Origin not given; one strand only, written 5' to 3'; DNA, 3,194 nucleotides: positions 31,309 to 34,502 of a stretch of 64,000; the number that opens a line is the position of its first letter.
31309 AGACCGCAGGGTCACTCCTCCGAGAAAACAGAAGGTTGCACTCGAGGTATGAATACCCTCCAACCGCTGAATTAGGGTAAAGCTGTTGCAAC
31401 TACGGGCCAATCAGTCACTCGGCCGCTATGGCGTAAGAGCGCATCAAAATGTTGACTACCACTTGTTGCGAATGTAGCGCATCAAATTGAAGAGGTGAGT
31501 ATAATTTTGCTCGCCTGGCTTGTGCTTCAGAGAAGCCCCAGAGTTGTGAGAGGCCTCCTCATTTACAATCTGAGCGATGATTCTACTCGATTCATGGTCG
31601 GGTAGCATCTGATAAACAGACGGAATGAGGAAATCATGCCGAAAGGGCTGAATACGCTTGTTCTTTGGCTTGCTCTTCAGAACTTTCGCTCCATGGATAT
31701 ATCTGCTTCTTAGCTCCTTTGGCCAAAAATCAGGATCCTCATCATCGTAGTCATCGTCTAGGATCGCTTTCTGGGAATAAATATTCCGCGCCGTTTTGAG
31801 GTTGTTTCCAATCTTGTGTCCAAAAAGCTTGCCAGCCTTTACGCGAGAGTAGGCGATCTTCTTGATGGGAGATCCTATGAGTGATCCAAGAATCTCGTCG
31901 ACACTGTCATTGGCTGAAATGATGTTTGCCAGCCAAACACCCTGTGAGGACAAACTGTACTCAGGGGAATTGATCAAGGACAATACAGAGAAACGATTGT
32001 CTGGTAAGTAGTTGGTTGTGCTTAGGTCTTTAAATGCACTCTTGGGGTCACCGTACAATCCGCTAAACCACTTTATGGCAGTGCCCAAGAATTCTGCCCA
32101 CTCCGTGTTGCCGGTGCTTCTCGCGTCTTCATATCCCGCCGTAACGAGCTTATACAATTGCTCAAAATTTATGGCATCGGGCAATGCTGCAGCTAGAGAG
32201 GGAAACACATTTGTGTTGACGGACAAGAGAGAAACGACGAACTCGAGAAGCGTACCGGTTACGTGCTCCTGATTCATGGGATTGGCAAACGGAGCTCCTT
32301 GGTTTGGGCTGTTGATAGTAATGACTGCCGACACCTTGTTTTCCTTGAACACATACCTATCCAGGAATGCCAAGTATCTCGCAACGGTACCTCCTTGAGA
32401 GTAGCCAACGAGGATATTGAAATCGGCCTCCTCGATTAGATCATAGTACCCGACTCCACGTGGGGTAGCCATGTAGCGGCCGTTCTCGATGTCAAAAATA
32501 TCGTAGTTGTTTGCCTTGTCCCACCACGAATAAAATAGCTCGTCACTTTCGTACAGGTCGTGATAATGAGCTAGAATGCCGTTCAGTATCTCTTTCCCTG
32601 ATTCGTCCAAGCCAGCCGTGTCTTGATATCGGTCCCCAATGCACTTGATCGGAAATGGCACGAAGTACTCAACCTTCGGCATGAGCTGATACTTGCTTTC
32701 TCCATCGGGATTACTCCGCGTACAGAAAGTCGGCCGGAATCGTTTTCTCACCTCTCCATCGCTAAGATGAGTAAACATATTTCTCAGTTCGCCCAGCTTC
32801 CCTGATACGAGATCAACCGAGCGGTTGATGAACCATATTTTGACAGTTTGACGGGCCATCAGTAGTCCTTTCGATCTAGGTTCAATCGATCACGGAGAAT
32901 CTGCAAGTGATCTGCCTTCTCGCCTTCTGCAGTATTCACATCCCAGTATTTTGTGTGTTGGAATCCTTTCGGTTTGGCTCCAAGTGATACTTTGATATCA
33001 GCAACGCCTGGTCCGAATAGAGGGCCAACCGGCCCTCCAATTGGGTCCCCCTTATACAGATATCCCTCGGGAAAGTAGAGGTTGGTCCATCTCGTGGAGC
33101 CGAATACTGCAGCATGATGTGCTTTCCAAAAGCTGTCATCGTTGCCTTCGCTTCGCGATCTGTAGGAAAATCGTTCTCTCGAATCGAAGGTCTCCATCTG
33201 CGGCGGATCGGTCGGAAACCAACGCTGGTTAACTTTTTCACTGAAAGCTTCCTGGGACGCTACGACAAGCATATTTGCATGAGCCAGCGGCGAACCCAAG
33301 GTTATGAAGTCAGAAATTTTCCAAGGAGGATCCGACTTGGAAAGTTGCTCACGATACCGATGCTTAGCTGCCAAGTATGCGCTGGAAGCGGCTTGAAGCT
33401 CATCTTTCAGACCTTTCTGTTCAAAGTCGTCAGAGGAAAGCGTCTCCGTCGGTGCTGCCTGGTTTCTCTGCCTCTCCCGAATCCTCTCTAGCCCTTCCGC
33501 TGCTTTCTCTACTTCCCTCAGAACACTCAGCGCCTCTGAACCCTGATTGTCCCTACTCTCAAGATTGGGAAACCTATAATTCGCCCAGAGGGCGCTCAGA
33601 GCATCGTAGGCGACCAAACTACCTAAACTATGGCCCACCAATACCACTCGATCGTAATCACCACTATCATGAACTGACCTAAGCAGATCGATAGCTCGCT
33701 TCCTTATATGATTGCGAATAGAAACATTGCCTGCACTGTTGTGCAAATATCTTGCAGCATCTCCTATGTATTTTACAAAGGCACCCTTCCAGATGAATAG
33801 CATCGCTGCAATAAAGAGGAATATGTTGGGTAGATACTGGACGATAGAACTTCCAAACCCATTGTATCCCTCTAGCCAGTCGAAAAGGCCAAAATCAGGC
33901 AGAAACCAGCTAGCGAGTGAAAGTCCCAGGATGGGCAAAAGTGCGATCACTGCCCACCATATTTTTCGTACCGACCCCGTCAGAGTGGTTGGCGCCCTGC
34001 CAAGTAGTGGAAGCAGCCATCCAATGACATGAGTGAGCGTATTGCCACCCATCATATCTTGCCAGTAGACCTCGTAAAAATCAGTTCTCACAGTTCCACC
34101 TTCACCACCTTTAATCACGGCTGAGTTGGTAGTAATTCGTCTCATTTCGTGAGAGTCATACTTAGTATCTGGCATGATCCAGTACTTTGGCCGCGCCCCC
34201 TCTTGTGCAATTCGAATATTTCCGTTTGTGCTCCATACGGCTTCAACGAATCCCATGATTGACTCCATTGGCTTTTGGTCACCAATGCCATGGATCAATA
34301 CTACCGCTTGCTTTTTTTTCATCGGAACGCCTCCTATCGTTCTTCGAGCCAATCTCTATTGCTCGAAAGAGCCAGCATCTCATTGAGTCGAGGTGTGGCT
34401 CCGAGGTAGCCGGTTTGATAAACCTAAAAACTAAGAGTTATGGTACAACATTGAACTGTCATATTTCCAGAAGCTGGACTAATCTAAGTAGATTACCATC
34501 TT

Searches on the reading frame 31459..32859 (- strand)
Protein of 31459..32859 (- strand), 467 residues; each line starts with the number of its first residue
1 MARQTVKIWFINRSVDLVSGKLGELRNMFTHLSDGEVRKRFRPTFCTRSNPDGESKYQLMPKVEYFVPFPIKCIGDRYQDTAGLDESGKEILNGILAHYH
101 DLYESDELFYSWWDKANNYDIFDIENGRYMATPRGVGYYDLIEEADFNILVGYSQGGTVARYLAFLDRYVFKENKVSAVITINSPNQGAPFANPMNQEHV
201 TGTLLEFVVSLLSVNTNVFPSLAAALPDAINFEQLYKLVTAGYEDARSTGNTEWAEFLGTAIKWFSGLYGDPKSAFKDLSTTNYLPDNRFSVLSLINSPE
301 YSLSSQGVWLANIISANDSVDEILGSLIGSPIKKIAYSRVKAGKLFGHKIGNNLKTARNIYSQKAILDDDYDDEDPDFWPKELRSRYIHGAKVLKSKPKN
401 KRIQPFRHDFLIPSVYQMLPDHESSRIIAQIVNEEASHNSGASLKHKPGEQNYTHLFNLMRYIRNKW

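Call 5: search_protein_families(library=pfam, proteins=[window:31459-32859:-], max_evalue=0.01)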
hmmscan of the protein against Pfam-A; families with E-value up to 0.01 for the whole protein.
window:31459-32859:- (467 aa): 4 families
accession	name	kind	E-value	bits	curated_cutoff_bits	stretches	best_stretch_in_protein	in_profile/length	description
PF07819.20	PGAP1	-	1.8e-05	25.1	24.3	1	149-201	94-144/233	PGAP1-like alpha/beta domain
PF24096.1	DUF7379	-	2.9e-05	24.5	33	1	150-222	74-144/191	Domain of unknown function (DUF7379)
PF02089.21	Palm_thioest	-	0.00023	21.4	26.8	1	150-189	77-113/254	Palmitoyl protein thioesterase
PF00561.26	Abhydrolase_1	-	0.0009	19.4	25.8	1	148-197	72-105/245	alpha/beta hydrolase fold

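Call 6: search_protein_families(library=padloc, proteins=[window:31459-32859:-], max_evalue=0.01)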
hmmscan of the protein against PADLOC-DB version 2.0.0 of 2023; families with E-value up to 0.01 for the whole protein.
window:31459-32859:- (467 aa): 0 families

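Call 7: search_protein_families(library=ncbifam, proteins=[window:31459-32859:-], max_evalue=0.1)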
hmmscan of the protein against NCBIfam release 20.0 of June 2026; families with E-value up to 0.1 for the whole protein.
window:31459-32859:- (467 aa): 1 family
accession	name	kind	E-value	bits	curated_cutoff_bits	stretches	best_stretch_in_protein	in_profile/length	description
NF045859.1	glide_P42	exception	0.033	13.1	280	1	104-187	52-133/365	gliding machinery protein P42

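Call 8: search_protein_families(library=phrogs, proteins=[window:31459-32859:-], max_evalue=0.1)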
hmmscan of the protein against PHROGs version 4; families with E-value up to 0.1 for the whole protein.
window:31459-32859:- (467 aa): 0 families

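Call 78: search_dna_similar(query=window:31459-32859:-, collection=plasmids, mode=protein, max_evalue=0.00001, max_rows=12)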
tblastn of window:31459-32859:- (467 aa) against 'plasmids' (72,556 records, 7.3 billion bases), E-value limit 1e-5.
No match.

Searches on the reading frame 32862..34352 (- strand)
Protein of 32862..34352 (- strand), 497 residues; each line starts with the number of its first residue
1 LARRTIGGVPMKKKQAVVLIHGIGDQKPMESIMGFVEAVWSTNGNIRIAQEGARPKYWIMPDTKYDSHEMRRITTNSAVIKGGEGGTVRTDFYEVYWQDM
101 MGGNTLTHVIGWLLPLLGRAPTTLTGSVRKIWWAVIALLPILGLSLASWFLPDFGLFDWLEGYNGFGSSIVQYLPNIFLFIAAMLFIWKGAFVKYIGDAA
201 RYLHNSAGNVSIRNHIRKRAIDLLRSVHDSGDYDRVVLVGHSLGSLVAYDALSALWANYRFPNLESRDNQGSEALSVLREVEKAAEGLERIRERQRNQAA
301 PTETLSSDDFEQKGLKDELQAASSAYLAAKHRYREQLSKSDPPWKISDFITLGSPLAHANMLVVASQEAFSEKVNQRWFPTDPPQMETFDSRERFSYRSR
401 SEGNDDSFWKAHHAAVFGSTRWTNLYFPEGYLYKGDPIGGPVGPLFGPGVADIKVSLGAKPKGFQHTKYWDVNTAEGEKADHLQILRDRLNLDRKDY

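Call 5: search_protein_families(library=pfam, proteins=[window:32862-34352:-], max_evalue=0.01)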
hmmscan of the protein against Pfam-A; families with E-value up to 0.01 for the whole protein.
window:32862-34352:- (497 aa): 2 families
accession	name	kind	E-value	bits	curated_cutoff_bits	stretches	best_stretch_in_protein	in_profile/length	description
PF07819.20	PGAP1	-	0.00073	19.8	24.3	0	229-251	86-108/233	PGAP1-like alpha/beta domain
PF12697.13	Abhydrolase_6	-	0.0011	20.1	26.3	1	222-259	53-93/217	Alpha/beta hydrolase family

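Call 6: search_protein_families(library=padloc, proteins=[window:32862-34352:-], max_evalue=0.01)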
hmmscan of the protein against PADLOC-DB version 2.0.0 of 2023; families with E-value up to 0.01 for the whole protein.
window:32862-34352:- (497 aa): 0 families

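Call 7: search_protein_families(library=ncbifam, proteins=[window:32862-34352:-], max_evalue=0.1)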
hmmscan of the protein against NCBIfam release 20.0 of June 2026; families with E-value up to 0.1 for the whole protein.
window:32862-34352:- (497 aa): 0 families

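Call 8: search_protein_families(library=phrogs, proteins=[window:32862-34352:-], max_evalue=0.1)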
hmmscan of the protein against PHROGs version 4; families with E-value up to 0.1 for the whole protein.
window:32862-34352:- (497 aa): 1 family
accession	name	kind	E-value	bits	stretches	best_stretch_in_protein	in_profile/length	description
phrog_789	-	other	0.02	14.5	0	210-251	401-437/637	esterase/lipase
